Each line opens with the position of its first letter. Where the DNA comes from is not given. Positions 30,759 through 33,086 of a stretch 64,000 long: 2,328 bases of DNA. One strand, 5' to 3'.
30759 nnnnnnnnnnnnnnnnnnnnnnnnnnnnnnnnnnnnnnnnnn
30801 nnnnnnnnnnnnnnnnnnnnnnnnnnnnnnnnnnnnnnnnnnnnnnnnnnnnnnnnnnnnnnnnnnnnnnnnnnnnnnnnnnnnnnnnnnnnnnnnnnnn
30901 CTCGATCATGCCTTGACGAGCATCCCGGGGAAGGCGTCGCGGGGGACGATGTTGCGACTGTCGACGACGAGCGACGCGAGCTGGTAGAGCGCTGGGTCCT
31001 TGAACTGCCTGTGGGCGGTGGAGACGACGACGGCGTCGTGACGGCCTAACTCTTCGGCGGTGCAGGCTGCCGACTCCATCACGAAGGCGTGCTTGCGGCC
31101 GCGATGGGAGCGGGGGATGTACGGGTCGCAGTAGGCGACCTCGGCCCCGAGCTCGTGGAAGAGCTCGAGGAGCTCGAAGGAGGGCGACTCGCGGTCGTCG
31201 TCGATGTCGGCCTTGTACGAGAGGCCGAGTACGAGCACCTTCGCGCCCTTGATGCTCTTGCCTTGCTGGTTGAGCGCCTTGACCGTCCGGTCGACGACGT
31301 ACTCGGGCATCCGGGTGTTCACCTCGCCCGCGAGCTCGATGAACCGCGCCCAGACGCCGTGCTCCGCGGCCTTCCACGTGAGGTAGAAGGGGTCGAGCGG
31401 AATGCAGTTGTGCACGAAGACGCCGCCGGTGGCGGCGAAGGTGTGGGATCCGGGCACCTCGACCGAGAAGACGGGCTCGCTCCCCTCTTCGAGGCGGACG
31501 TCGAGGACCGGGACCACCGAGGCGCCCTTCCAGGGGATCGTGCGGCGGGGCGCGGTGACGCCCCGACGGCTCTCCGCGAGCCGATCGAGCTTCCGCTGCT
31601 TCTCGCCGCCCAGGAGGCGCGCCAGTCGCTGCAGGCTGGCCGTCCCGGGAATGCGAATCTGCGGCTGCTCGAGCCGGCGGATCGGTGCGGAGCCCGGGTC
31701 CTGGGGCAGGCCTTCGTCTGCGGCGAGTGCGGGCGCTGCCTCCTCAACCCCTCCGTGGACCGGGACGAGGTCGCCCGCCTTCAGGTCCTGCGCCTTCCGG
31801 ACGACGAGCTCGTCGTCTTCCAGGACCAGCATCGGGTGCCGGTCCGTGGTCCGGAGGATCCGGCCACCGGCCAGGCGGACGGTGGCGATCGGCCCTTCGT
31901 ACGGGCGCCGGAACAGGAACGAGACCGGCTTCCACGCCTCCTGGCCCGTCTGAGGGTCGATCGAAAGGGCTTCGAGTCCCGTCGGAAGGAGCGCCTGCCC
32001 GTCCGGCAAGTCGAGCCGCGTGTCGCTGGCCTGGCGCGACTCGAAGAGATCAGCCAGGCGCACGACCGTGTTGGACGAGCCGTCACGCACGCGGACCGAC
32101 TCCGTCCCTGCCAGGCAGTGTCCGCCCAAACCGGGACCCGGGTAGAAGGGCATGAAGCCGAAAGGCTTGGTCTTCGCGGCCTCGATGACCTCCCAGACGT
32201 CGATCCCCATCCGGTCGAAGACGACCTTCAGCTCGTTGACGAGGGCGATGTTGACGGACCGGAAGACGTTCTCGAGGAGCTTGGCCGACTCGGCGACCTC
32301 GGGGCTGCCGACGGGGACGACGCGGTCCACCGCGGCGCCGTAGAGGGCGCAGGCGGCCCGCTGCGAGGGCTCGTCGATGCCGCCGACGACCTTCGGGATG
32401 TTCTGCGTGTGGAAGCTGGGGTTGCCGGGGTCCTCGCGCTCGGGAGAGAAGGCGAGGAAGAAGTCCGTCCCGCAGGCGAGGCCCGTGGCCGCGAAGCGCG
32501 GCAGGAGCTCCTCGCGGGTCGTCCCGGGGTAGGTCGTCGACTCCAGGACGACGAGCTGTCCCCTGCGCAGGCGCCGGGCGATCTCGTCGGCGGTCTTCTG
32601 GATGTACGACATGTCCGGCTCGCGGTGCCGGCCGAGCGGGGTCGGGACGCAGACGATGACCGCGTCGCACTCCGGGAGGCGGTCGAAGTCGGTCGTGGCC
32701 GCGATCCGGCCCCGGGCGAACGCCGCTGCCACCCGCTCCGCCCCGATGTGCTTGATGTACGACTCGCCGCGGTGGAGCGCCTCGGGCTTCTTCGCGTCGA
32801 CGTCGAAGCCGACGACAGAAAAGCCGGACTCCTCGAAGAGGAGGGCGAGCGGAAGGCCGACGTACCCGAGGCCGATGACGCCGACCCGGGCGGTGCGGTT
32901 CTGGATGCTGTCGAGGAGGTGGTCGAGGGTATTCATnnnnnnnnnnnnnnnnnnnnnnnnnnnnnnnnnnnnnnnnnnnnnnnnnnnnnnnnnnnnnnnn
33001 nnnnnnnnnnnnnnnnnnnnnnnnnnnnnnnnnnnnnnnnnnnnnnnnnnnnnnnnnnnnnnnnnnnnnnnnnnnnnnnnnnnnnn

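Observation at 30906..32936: Mini-intein inserted at the catalytic cysteine of a glycan-locus UDP-sugar dehydrogenase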

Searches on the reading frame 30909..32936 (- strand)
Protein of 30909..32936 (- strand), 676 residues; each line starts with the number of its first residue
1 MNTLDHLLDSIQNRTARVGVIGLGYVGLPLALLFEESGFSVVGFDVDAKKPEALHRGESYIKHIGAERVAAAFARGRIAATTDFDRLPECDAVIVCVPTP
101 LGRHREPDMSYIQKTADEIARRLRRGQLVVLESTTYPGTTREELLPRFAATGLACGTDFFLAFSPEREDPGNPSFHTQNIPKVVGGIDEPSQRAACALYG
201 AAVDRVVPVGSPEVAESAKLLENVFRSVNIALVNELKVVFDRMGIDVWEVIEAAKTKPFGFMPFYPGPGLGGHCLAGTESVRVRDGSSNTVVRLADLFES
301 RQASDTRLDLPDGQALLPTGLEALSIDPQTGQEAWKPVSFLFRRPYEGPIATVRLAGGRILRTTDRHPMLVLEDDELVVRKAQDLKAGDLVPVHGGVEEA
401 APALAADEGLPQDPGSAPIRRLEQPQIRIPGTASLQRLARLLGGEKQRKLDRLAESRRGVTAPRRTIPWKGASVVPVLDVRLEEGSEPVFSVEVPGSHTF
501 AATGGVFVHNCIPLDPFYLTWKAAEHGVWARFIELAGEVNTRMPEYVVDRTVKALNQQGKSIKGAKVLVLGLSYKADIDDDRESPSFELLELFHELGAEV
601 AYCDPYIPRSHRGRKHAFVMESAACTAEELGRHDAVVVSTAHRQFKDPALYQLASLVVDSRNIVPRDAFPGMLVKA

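Call 6: search_protein_families(library=pfam, proteins=[window:30909-32936:-], max_evalue=1)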
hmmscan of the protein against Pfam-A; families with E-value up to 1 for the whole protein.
window:30909-32936:- (676 aa): 10 families
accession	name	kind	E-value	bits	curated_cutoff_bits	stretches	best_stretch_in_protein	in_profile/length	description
PF03721.20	UDPG_MGDP_dh_N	-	3.9e-43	147.6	27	1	17-194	2-182/187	UDP-glucose/GDP-mannose dehydrogenase family, NAD binding domain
PF00984.24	UDPG_MGDP_dh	-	5.7e-28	97.3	25.4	2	214-276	2-65/94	UDP-glucose/GDP-mannose dehydrogenase family, central domain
PF03720.21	UDPG_MGDP_dh_C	-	2.1e-19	70.3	30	1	568-664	1-101/103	UDP-glucose/GDP-mannose dehydrogenase family, UDP binding domain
PF14890.11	Intein_splicing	-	3.9e-13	49.9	35.8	1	292-510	10-155/155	Intein splicing domain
PF03446.21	NAD_binding_2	-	5.9e-08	33.3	21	1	17-142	1-102/161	NAD binding domain of 6-phosphogluconate dehydrogenase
PF02737.24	3HCDH_N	-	6.5e-05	23.4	22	1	18-98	2-87/180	3-hydroxyacyl-CoA dehydrogenase, NAD binding domain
PF02826.25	2-Hacid_dh_C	-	0.0022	17.8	25.1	1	12-53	33-74/178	D-isomer specific 2-hydroxyacid dehydrogenase, NAD binding domain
PF01408.29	GFO_IDH_MocA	-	0.012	16.7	24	1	17-113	2-84/120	Oxidoreductase family, NAD-binding Rossmann fold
PF01210.29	NAD_Gly3P_dh_N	-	0.044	14.2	23.1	0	18-99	2-79/158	NAD-dependent glycerol-3-phosphate dehydrogenase N-terminus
PF15191.11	Synaptonemal_3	-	0.12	12.7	27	1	181-230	26-71/92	Synaptonemal complex central element protein 3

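Call 7: search_protein_families(library=ncbifam, proteins=[window:30909-32936:-], max_evalue=1)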
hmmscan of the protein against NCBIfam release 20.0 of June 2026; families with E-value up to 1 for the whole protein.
window:30909-32936:- (676 aa): 34 families (the best 25 are shown)
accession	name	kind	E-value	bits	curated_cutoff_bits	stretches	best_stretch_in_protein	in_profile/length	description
TIGR03026.1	NDP-sugDHase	subfamily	1.2e-120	403.1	189.8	2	17-276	2-266/413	nucleotide sugar dehydrogenase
NF040825.1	UDPMaNacDH_Arch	equivalog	2.2e-75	254.1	750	2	17-276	2-260/418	UDP-N-acetyl-D-mannosamine dehydrogenase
NF008286.0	PRK11064.1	equivalog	1.7e-66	224.5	459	2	16-276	4-268/420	UDP-N-acetyl-D-mannosamine dehydrogenase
NF011729.0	PRK15182.1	equivalog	8.6e-63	212.6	592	2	17-276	8-263/425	Vi polysaccharide biosynthesis UDP-N-acetylglucosamine C-6 dehydrogenase TviB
NF041297.1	UDPGDh_AglM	equivalog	1.8e-46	158.9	670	2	17-275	2-269/429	UDP-glucose 6-dehydrogenase AglM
NF047673.2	TeichurnBiosyTuaD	equivalog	1.7e-31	109.8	700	2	17-275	3-262/439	UDP-glucose 6-dehydrogenase TuaD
NF045703.1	rSAM_Tes_intein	exception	1.5e-11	42.9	1700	1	273-390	155-271/1040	tetraether lipid synthase Tes, intein-containing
NF011491.0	PRK14898.1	equivalog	4.6e-08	31.6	783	1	279-394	81-196/860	DNA-directed RNA polymerase subunit A''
TIGR01445.1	intein_Nterm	domain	1.1e-07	32.7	24.5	1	274-371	1-83/83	intein N-terminal splicing region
NF011302.0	PRK14714.1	equivalog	6.4e-06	24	1791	1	319-511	979-1101/1350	DNA-directed DNA polymerase II large subunit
TIGR01443.1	intein_Cterm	domain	4.5e-05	23.6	15.6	1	488-511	1-24/24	intein C-terminal splicing region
NF011631.0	PRK15057.1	equivalog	0.00011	21.4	757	1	18-276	3-255/388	UDP-glucose 6-dehydrogenase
TIGR01505.1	tartro_sem_red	equivalog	0.00069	18.9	340.75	1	17-253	1-203/291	2-hydroxy-3-oxopropionate reductase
TIGR01692.1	HIBADH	equivalog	0.0014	18.1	291.6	1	21-256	2-206/288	3-hydroxyisobutyrate dehydrogenase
NF043037.1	ThreonDh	equivalog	0.0017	17.9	350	1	16-57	3-44/297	L-threonate dehydrogenase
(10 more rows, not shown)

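Call 19: find_encoding_contigs(protein=window:30909-32936:-, flank=3000, max_places=4)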
Protein window:30909-32936:- (676 aa): 3 contigs read that carry it; 1 place shown.
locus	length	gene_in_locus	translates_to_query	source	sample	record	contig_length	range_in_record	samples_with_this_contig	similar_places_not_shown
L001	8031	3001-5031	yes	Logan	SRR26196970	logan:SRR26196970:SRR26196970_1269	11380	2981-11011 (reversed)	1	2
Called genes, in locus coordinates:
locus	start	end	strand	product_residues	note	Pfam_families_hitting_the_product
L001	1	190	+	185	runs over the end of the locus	?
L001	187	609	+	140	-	PF05168:HEPN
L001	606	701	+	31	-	PF10049:DUF2283 (weak)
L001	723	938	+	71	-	PF15919:HicB_lk_antitox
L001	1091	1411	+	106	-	PF01909:NTP_transf_2 (weak), PF18765:Polbeta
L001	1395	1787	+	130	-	PF08780:NTase_sub_bind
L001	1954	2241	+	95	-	-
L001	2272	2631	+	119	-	PF01909:NTP_transf_2, PF18765:Polbeta (faint)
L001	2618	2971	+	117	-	PF01934:HepT-like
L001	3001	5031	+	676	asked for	PF03446:NAD_binding_2, PF03721:UDPG_MGDP_dh_N, PF00984:UDPG_MGDP_dh, PF14890:Intein_splicing, PF03720:UDPG_MGDP_dh_C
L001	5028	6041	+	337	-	PF01370:Epimerase, PF02719:Polysacc_synt_2, PF04321:RmlD_sub_bind, PF01073:3Beta_HSD, PF07993:NAD_binding_4, PF13460:NAD_binding_10, PF16363:GDP_Man_Dehyd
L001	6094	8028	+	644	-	PF00953:Glycos_transf_4, PF13727:CoA_binding_3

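Call 25: list_cluster_members(proteins=[window:30909-32936:-, P0002, P0003, P0004, P0007, P0008, P0011, P0014, P0016, P0017])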
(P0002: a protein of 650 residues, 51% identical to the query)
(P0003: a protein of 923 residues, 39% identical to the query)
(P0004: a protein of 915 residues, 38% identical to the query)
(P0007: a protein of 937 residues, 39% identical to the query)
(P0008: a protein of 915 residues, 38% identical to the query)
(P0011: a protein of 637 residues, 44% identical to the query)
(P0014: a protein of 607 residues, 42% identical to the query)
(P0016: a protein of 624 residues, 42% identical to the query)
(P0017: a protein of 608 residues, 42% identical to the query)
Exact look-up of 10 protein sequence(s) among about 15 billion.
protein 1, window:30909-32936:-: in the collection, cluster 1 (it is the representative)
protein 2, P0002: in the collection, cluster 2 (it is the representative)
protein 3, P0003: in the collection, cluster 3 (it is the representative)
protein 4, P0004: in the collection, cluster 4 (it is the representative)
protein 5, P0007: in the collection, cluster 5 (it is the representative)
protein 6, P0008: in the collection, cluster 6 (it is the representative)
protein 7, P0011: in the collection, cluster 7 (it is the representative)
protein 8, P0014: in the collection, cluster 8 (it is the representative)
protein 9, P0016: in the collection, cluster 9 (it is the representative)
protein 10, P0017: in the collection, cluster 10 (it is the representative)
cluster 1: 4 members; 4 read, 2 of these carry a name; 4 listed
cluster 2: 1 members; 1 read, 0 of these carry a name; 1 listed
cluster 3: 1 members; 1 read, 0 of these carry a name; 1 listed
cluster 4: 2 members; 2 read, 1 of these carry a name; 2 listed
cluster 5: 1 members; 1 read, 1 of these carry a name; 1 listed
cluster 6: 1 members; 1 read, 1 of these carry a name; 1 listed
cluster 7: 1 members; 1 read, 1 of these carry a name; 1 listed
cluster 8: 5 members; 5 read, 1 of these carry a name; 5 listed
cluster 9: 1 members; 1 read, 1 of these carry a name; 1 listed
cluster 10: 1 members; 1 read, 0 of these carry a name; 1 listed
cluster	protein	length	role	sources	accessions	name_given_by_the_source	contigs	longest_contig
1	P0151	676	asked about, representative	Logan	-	-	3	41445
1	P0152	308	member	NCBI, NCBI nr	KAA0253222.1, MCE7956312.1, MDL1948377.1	hypothetical protein FBQ97_00990 [Acidobacteria bacterium ACD] | MAG: hypothetical protein EDX89_15225 [Acidobacteriota bacterium]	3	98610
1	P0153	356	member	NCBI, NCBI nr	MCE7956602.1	MAG: nucleotide sugar dehydrogenase, partial [Acidobacteria bacterium ACB2] | nucleotide sugar dehydrogenase [Acidobacteria bacterium ACB2]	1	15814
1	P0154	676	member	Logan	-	-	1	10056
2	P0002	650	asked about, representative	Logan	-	-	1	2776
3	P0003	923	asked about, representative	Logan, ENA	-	-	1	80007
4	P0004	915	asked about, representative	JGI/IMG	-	-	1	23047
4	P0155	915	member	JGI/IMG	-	UDP-N-acetyl-D-mannosaminuronate dehydrogenase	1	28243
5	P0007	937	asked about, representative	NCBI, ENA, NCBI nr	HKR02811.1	MAG TPA: nucleotide sugar dehydrogenase [Pyrinomonadaceae bacterium] | nucleotide sugar dehydrogenase [Pyrinomonadaceae bacterium]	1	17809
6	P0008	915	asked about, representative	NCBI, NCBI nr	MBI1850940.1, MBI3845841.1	MAG: nucleotide sugar dehydrogenase [Planctomycetes bacterium] | nucleotide sugar dehydrogenase [Planctomycetota bacterium]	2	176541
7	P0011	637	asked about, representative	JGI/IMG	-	UDP-N-acetyl-D-mannosaminuronate dehydrogenase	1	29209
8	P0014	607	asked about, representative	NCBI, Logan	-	-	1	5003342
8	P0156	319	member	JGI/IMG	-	hypothetical protein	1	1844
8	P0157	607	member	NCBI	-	-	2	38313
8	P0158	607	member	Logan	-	-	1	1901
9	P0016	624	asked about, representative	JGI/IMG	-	UDP-N-acetyl-D-mannosaminuronate dehydrogenase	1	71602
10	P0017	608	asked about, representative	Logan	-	-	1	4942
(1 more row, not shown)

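Call 40: find_encoding_contigs(protein=P0154, flank=3000, max_places=3)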
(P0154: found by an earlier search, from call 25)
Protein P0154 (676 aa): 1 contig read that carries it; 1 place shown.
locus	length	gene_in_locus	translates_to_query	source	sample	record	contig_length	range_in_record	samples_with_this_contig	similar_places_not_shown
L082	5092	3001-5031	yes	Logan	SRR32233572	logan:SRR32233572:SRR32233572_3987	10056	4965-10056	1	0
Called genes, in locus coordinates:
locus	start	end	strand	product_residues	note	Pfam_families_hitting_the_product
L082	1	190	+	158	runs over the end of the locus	PF01909:NTP_transf_2 (weak), PF18765:Polbeta (weak)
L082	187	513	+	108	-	PF05168:HEPN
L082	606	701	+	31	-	PF10049:DUF2283 (weak)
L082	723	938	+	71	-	PF15919:HicB_lk_antitox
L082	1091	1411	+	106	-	PF01909:NTP_transf_2 (weak), PF18765:Polbeta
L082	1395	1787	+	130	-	PF08780:NTase_sub_bind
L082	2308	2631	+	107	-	PF01909:NTP_transf_2, PF18765:Polbeta (weak)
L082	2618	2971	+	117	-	PF01934:HepT-like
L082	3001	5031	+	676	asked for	PF03446:NAD_binding_2 (weak), PF03721:UDPG_MGDP_dh_N, PF00984:UDPG_MGDP_dh, PF14890:Intein_splicing, PF03720:UDPG_MGDP_dh_C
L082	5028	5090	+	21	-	?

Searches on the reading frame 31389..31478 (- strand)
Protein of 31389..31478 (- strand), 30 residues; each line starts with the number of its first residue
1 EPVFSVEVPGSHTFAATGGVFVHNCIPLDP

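Call 33: find_related_loci(query=A2, collection=genome_contigs, flank=3000)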
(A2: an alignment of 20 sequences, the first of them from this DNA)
Query A2 (30 aa) in genome_contigs; peptide patterns used: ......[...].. (x = any residue, [..] = any of these).
87 stretches matched a pattern; 87 encode a relative of the query (tblastn E <= 1e-3); the best 80 are kept; 80 distinct loci.
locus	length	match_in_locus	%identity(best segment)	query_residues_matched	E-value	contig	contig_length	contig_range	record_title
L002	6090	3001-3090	93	1-30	2e-17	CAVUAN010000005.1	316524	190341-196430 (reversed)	MAG: uncultured Acidobacteriota bacterium isolate MFD02134.bin.2.200 genome assembly, contig: contig_15660, whole genome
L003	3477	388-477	77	1-30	1e-14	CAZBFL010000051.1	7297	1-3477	MAG TPA_asm: uncultured bacterium isolate SRP098346_co1_248 genome assembly, contig: NODE_14207_length_7297_cov_5.293841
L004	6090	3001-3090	73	1-30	2e-14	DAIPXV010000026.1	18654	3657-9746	MAG TPA_asm: Candidatus Bipolaricaulota bacterium isolate CTOTU1357 NODE_233_length_18654_cov_4.625571, whole genome sho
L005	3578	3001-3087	76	2-30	5e-14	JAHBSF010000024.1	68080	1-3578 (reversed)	MAG: Acidobacteria bacterium isolate ACE_ACI1 ACI1_24, whole genome shotgun sequence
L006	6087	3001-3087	79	2-30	6e-14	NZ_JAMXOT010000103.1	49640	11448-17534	Oscillatoria sp. HE19RPO 133, whole genome shotgun sequence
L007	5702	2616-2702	79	2-30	6e-14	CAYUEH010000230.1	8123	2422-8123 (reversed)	MAG TPA_asm: uncultured Laspinema sp. isolate binchicken_co405_170 genome assembly, contig: NODE_13578_length_8123_cov_5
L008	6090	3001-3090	77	1-30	2e-13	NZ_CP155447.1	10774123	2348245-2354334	Singulisphaera sp. Ch08 chromosome, complete genome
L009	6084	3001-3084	75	3-30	8e-13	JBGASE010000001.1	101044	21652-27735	MAG: Pyrinomonadaceae bacterium isolate MAG_AAO_AS.65 AAOAS-65_scaffold_386, whole genome shotgun sequence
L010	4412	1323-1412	70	1-30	1e-12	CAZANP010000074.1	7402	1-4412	MAG TPA_asm: uncultured Thermotoga sp. isolate binchicken_co19_499 genome assembly, contig: NODE_17556_length_7402_cov_1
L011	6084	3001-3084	71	3-30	2e-12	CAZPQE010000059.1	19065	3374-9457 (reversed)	MAG TPA_asm: uncultured Clostridia bacterium isolate binchicken_co107_429 genome assembly, contig: NODE_7069_length_1906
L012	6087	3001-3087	69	2-30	2e-12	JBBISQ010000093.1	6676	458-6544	MAG: Candidatus Fraserbacteria bacterium isolate CYF170214_bin_377 NODE_10254_length_6676_cov_50.5789, whole genome shot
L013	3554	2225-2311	69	2-30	2e-12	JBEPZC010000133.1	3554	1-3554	MAG: Candidatus Bipolaricaulota bacterium isolate 03V1_S199.metabat2_refined.004_sub NODE_16648_length_3554_cov_136.9191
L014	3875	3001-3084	71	3-30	2e-12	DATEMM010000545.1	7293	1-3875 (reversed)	MAG TPA_asm: Pyrinomonadaceae bacterium isolate SMAG_U8942 k141_1413439, whole genome shotgun sequence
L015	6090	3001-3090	70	1-30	2e-12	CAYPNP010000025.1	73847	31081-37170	MAG TPA_asm: uncultured Acidobacteriota bacterium isolate binchicken_co190_13 genome assembly, contig: NODE_800_length_7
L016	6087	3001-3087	69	2-30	2e-12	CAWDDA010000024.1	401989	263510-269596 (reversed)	MAG: uncultured Acidobacteriota bacterium isolate MFD04850.bin.2.15 genome assembly, contig: contig_82984, whole genome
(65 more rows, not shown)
